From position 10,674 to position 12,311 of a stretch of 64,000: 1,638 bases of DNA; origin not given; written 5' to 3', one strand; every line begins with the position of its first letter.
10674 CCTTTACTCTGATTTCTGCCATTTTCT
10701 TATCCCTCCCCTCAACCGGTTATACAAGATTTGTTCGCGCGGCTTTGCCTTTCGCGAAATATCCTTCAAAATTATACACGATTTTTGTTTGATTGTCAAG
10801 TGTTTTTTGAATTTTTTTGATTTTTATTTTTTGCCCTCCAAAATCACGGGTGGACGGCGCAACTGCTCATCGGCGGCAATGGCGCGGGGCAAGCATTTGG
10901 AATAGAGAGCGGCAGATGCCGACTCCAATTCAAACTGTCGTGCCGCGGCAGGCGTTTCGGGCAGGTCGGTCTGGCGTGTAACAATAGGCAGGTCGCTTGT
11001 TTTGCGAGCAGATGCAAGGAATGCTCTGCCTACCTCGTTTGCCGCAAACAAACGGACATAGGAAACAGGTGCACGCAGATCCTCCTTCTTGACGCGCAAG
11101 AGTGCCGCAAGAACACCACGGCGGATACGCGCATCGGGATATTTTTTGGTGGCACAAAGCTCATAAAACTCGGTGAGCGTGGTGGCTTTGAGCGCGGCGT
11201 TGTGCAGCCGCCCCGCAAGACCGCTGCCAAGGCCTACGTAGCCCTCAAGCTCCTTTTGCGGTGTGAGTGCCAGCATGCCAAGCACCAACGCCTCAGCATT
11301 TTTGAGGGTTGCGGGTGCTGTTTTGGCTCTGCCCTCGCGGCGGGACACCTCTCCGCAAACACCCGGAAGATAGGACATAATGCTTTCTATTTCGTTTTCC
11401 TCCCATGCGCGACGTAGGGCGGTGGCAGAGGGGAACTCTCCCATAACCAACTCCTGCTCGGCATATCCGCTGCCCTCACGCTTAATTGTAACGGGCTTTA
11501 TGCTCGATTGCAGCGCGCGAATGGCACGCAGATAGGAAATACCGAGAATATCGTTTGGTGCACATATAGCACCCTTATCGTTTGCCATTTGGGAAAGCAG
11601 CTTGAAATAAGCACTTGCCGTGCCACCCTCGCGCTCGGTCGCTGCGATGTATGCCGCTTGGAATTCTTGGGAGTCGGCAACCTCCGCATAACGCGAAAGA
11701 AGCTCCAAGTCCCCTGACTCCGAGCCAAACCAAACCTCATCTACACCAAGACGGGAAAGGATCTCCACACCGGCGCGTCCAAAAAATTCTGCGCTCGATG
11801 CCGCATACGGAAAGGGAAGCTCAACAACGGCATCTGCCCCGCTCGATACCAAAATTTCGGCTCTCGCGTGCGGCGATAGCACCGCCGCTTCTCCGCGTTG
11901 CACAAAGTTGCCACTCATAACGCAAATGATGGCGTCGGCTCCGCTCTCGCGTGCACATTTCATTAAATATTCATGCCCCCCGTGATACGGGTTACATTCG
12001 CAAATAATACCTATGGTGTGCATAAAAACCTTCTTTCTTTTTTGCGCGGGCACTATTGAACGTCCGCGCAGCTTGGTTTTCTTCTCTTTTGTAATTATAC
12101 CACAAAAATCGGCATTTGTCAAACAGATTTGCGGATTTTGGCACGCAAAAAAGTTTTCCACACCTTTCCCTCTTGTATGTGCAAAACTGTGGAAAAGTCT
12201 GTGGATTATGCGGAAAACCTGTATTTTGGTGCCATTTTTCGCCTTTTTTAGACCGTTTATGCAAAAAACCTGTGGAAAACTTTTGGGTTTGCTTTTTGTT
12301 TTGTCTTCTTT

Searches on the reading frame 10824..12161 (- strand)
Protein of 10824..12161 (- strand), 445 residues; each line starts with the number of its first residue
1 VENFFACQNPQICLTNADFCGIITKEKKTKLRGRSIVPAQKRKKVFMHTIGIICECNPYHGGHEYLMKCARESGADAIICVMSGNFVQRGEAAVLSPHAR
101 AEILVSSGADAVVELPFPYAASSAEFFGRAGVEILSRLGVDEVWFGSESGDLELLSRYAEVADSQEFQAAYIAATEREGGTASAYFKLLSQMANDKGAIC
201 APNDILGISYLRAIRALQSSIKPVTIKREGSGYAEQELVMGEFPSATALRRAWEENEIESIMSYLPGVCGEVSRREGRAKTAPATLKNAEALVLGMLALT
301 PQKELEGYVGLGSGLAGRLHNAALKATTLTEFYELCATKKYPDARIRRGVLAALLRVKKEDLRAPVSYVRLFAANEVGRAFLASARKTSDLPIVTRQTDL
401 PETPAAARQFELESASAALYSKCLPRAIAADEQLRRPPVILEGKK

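Call 29: search_protein_families(library=pfam, proteins=[window:10824-12161:-])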
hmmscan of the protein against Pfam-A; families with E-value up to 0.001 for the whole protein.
window:10824-12161:- (445 aa): 1 family
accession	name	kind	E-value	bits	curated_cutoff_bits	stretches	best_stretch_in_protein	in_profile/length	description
PF05636.17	HIGH_NTase1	-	8.2e-98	328.7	27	1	47-425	1-391/402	HIGH Nucleotidyl Transferase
